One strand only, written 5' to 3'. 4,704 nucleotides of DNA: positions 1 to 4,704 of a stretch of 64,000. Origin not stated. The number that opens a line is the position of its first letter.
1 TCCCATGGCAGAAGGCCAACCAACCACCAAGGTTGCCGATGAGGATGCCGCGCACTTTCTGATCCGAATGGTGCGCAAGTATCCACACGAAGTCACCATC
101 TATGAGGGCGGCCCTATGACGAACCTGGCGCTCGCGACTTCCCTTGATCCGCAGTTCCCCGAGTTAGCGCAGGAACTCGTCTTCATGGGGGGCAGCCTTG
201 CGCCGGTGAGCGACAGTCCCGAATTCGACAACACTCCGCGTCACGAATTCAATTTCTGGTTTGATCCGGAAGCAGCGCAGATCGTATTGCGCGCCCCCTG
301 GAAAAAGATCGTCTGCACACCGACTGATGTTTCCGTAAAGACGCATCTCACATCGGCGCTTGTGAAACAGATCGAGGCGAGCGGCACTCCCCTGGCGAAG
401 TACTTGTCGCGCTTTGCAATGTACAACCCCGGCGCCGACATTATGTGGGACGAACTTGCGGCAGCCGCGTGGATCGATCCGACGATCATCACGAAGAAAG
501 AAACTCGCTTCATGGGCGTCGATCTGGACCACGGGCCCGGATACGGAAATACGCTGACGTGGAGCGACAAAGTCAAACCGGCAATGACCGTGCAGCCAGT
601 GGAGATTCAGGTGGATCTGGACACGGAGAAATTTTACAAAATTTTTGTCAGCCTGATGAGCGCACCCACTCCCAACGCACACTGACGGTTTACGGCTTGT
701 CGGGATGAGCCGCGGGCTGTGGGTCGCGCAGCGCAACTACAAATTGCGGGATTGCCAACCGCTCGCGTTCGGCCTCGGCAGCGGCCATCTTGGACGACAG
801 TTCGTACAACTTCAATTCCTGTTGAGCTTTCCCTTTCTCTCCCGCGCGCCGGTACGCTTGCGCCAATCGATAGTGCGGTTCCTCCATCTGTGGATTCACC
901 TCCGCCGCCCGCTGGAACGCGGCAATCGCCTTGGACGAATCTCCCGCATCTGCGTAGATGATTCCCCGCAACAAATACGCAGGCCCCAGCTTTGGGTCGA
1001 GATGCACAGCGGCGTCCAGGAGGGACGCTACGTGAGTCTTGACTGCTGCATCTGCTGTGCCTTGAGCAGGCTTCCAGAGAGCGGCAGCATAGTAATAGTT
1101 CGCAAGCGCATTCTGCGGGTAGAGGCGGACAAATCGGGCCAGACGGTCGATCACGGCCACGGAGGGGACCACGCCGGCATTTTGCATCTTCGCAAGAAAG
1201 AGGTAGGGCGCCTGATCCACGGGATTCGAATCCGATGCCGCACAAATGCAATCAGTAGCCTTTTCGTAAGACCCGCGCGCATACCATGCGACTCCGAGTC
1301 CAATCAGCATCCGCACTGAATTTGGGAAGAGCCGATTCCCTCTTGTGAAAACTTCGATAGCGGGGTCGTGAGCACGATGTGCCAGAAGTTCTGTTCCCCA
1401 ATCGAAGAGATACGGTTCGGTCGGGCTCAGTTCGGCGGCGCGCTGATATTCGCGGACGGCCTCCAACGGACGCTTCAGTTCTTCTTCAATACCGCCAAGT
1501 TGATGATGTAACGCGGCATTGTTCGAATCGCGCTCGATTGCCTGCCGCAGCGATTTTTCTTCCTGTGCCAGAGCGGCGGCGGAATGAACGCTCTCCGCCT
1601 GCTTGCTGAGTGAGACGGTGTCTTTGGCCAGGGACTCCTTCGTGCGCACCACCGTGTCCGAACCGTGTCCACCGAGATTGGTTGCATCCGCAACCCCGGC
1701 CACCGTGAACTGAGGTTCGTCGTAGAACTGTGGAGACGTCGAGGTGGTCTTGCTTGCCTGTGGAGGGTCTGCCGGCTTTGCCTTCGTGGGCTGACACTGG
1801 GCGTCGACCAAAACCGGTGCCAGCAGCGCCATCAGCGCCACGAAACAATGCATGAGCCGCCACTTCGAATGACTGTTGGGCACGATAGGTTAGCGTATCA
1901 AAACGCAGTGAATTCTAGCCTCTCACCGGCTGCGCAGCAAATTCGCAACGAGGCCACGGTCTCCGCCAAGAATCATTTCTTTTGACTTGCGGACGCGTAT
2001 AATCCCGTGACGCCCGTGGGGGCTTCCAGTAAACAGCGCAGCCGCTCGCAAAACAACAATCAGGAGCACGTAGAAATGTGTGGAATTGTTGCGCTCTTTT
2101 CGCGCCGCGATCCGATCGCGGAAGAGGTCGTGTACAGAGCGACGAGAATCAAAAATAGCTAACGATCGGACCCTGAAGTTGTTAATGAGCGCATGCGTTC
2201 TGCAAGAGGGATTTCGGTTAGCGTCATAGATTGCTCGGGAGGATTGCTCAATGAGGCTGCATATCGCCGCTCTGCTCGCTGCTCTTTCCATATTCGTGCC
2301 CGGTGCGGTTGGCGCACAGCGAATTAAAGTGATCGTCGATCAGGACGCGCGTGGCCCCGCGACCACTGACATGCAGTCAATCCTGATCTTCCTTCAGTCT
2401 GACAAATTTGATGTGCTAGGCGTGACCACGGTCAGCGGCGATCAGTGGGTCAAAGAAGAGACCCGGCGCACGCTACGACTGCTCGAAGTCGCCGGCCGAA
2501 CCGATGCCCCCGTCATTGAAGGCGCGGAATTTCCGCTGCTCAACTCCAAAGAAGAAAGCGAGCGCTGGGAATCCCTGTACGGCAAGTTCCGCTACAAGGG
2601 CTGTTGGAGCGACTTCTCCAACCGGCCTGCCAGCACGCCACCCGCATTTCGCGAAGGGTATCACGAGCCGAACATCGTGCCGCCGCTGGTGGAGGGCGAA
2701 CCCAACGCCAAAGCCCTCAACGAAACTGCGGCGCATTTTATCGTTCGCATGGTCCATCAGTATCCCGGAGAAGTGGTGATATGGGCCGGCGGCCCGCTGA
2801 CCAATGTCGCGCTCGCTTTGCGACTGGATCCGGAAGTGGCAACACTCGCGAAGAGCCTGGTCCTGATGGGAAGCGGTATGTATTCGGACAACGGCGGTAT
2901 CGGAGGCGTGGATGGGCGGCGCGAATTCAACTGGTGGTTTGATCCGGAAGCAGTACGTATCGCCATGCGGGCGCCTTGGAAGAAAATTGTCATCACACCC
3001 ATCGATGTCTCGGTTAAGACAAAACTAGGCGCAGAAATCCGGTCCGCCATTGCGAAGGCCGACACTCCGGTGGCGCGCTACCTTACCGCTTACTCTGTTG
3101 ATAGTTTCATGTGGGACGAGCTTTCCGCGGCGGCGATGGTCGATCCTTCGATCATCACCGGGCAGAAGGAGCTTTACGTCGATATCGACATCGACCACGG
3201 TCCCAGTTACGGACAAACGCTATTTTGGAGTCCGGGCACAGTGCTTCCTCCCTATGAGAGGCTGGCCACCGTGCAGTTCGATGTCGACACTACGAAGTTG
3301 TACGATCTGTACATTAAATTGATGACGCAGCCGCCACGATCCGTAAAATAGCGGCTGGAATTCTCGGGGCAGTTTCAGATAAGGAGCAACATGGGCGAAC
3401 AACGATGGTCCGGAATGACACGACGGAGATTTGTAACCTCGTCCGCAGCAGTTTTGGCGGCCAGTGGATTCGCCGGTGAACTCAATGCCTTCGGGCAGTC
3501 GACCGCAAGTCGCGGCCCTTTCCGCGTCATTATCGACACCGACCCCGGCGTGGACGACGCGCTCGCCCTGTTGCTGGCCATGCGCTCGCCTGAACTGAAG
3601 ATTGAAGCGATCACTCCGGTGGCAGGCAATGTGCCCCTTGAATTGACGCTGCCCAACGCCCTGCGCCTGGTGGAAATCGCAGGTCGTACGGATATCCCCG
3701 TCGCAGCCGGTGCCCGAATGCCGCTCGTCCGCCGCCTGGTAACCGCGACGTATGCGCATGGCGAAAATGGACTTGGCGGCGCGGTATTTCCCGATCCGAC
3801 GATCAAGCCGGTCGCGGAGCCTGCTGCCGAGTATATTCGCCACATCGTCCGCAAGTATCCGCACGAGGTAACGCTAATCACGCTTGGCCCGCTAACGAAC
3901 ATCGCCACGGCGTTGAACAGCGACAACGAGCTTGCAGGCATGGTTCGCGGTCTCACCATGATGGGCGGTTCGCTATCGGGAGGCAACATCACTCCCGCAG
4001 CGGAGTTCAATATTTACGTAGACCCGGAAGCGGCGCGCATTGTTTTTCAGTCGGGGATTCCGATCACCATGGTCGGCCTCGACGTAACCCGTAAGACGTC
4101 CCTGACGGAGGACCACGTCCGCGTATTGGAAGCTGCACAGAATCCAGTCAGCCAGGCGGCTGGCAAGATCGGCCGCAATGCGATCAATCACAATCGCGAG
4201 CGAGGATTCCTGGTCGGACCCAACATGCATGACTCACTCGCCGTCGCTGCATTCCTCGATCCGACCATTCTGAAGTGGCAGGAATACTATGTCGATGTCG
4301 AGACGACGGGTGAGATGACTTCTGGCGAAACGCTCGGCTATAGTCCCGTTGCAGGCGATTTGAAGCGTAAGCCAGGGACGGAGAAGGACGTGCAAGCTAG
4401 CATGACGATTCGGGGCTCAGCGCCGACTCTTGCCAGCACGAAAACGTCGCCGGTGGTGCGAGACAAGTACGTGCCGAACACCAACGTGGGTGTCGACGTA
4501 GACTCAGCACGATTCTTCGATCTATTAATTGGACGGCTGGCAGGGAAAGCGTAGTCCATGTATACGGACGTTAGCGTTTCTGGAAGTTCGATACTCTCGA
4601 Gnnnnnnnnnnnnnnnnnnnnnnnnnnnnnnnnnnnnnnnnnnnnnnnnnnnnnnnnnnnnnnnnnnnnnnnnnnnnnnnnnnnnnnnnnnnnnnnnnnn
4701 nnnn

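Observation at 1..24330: Seven IUNH-fold nucleoside-hydrolase paralogues (at least five exported) with two ribokinases, DeoC and a sugar permease: candidate extracytoplasmic riboside-scavenging island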

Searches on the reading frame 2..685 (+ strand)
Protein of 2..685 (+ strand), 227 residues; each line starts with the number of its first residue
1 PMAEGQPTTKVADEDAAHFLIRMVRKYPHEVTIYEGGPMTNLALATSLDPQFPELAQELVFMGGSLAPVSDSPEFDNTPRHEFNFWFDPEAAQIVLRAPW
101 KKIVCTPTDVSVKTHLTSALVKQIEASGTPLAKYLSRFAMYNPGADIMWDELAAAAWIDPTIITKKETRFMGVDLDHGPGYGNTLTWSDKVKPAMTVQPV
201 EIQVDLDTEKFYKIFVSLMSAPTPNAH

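Call 3: search_protein_families(library=pfam, proteins=[window:2-685:+])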
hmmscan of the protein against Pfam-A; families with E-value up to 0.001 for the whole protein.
window:2-685:+ (227 aa): 1 family
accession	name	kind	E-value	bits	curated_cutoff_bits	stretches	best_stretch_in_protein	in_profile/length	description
PF01156.24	IU_nuc_hydro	-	2.9e-40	139.2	34.2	1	6-213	89-297/297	Inosine-uridine preferring nucleoside hydrolase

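Call 6: search_protein_families(library=ncbifam, proteins=[window:2-685:+], max_evalue=0.01)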
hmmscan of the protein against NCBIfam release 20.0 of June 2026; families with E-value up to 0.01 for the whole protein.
window:2-685:+ (227 aa): 4 families
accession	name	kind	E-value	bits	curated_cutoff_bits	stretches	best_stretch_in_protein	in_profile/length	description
NF052221.1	UridNuclsHydUriH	equivalog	3.5e-21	75.7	450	1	6-217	93-304/310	uridine-preferring nucleoside hydrolase UriH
NF008036.0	PRK10768.1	equivalog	7.1e-19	68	382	1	7-219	94-300/304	ribonucleoside hydrolase RihC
NF007761.0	PRK10443.1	equivalog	1.2e-16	60.6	433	1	6-217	94-305/311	pyrimidine-specific ribonucleoside hydrolase RihA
NF007417.0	PRK09955.1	equivalog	4.7e-16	58.5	459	1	10-214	98-301/313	ribosylpyrimidine nucleosidase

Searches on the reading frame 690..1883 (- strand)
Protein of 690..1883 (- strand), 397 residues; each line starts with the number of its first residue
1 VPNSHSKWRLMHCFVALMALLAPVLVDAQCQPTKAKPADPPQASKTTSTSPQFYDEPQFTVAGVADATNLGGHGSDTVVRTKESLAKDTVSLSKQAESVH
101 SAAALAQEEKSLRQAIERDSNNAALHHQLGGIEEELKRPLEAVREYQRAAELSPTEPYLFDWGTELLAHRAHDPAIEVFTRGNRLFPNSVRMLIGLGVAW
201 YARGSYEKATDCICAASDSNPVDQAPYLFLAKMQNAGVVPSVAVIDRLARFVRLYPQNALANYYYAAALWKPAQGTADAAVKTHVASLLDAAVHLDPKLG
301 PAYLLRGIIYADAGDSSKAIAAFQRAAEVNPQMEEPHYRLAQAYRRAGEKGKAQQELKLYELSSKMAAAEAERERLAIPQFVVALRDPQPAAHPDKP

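Call 3: search_protein_families(library=pfam, proteins=[window:690-1883:-])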
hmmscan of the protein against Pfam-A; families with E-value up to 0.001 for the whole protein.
window:690-1883:- (397 aa): 11 families
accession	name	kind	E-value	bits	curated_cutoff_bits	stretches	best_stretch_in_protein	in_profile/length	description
PF13432.12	TPR_16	-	1.4e-15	57.8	32.7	1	305-353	2-50/65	Tetratricopeptide repeat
PF07719.23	TPR_2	-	2.7e-15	55.6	27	1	302-332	3-33/34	Tetratricopeptide repeat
PF00515.34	TPR_1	-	1.2e-13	50.6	27.8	1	302-332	3-33/34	Tetratricopeptide repeat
PF13431.12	TPR_17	-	3.9e-13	49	24.4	0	288-320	1-33/34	Tetratricopeptide repeat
PF13428.12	TPR_14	-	4.7e-12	45.7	23.5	1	302-343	3-44/44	Tetratricopeptide repeat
PF13181.12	TPR_8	-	2.3e-11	43.4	25.7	0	302-332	3-33/34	Tetratricopeptide repeat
PF13414.12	TPR_11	-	6.6e-11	42.2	26.8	1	309-346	3-40/42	TPR repeat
PF14559.12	TPR_19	-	1.6e-10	41.6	25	1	311-360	2-51/68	Tetratricopeptide repeat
PF23914.1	TPR_CcmH_CycH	-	1.8e-06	28.3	42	0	303-355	53-105/158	Cytochrome c-type biogenesis protein H TPR domain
PF13371.12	TPR_9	-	2.4e-06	27.9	35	0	289-333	18-62/73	Tetratricopeptide repeat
PF13424.12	TPR_12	-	2.2e-05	25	30.1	0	273-329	15-74/77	Tetratricopeptide repeat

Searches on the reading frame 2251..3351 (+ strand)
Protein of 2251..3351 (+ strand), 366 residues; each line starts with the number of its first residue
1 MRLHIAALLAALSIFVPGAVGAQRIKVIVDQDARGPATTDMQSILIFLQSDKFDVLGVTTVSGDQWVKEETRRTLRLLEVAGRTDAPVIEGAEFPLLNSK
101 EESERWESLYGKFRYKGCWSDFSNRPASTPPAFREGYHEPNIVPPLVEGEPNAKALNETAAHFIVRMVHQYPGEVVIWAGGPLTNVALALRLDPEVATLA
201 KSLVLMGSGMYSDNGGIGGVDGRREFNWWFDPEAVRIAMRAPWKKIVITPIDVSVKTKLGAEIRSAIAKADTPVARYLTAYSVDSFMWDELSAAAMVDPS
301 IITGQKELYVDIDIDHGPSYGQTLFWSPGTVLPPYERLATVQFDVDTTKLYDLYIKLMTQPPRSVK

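Call 3: search_protein_families(library=pfam, proteins=[window:2251-3351:+])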
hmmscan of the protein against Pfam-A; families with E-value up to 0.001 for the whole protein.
window:2251-3351:+ (366 aa): 1 family
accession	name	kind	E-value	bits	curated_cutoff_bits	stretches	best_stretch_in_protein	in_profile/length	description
PF01156.24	IU_nuc_hydro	-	2.8e-51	175.4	34.2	1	27-349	1-294/297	Inosine-uridine preferring nucleoside hydrolase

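Call 6: search_protein_families(library=ncbifam, proteins=[window:2251-3351:+], max_evalue=0.01)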
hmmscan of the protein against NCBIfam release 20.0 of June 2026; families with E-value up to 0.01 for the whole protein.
window:2251-3351:+ (366 aa): 4 families
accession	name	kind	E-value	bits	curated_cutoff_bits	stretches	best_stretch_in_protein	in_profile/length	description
NF052221.1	UridNuclsHydUriH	equivalog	7.6e-27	94.3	450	2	150-286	93-223/310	uridine-preferring nucleoside hydrolase UriH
NF007761.0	PRK10443.1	equivalog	1.6e-23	83.3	433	2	150-287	94-224/311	pyrimidine-specific ribonucleoside hydrolase RihA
NF008036.0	PRK10768.1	equivalog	1.9e-23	83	382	2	151-351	94-293/304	ribonucleoside hydrolase RihC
NF007417.0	PRK09955.1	equivalog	1.3e-17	63.7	459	1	152-353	96-301/313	ribosylpyrimidine nucleosidase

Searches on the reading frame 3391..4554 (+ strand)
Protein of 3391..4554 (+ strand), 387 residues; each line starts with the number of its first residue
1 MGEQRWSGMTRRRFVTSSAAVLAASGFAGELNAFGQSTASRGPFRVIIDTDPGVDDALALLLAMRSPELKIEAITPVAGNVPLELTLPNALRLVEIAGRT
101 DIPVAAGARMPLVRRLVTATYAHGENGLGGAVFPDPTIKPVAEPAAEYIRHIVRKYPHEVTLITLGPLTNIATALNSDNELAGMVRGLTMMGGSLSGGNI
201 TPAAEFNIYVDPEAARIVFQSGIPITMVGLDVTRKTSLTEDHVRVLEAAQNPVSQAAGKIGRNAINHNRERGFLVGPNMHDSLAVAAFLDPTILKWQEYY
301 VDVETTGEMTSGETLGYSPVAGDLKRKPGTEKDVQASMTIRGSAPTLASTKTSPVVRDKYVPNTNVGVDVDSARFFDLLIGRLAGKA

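Call 3: search_protein_families(library=pfam, proteins=[window:3391-4554:+])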
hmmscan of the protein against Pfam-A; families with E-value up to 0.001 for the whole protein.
window:3391-4554:+ (387 aa): 1 family
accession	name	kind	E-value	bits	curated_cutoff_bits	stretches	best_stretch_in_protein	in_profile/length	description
PF01156.24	IU_nuc_hydro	-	1.5e-94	317.5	34.2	1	46-377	1-297/297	Inosine-uridine preferring nucleoside hydrolase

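Call 6: search_protein_families(library=ncbifam, proteins=[window:3391-4554:+], max_evalue=0.01)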
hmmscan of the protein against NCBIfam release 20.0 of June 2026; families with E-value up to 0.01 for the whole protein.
window:3391-4554:+ (387 aa): 4 families
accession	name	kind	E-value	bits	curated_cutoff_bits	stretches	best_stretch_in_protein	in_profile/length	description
NF007761.0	PRK10443.1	equivalog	5.2e-85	285.2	433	1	45-315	4-275/311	pyrimidine-specific ribonucleoside hydrolase RihA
NF008036.0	PRK10768.1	equivalog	4.9e-82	275.5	382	1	45-316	4-269/304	ribonucleoside hydrolase RihC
NF052221.1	UridNuclsHydUriH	equivalog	2.9e-63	213.9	450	1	46-316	2-275/310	uridine-preferring nucleoside hydrolase UriH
NF007417.0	PRK09955.1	equivalog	2.1e-58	197.6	459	1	45-314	5-273/313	ribosylpyrimidine nucleosidase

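Call 81: search_solved_structures(query=window:3391-4554:+, max_evalue=1e-30)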
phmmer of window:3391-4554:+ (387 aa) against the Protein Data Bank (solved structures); distinct sequences matched with E-value up to 1e-30: 20.
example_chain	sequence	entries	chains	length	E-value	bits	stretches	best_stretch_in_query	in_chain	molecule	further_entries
3g5i_A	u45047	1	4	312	2.8e-69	237.5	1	45-315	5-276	Pyrimidine-specific ribonucleoside hydrolase rihA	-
1yoe_A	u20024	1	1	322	2.9e-69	237.5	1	45-315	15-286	Hypothetical protein ybeK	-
4wr2_A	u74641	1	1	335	5.3e-65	223.5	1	45-315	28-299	Pyrimidine-specific ribonucleoside hydrolase RihA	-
3mkm_A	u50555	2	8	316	1.1e-53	186.3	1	45-314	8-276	Putative uncharacterized protein YeiK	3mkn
3b9x_A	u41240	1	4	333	1.1e-53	186.2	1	45-314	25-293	Pyrimidine-specific ribonucleoside hydrolase rihB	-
1q8f_A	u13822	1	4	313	1.2e-53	186.1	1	45-314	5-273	Pyrimidine nucleoside hydrolase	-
8qnd_A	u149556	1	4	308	2.6e-53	185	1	45-316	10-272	Inosine-uridine nucleoside N-ribohydrolase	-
6ba0_A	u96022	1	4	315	2.9e-52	181.6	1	45-316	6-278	Cytidine/uridine-specific hydrolase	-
5tsq_A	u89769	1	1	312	6.1e-52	180.5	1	43-315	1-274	IUnH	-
1mas_A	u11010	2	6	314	8.7e-52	180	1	45-315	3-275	INOSINE-URIDINE NUCLEOSIDE N-RIBOHYDROLASE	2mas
8ctm_A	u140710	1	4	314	2.9e-51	178.3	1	43-315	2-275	Inosine-uridine preferring nucleoside hydrolase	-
6zk1_A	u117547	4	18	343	9.9e-51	176.5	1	36-315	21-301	Pyrimidine-specific ribonucleoside hydrolase rihA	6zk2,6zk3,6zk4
1ezr_A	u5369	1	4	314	1.6e-50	175.8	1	43-315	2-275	NUCLEOSIDE HYDROLASE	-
4kpo_A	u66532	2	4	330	2.4e-50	175.2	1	44-309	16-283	Nucleoside N-ribohydrolase 3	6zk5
4kpn_A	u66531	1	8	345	1.6e-48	169.2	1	39-307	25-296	Nucleoside N-ribohydrolase 1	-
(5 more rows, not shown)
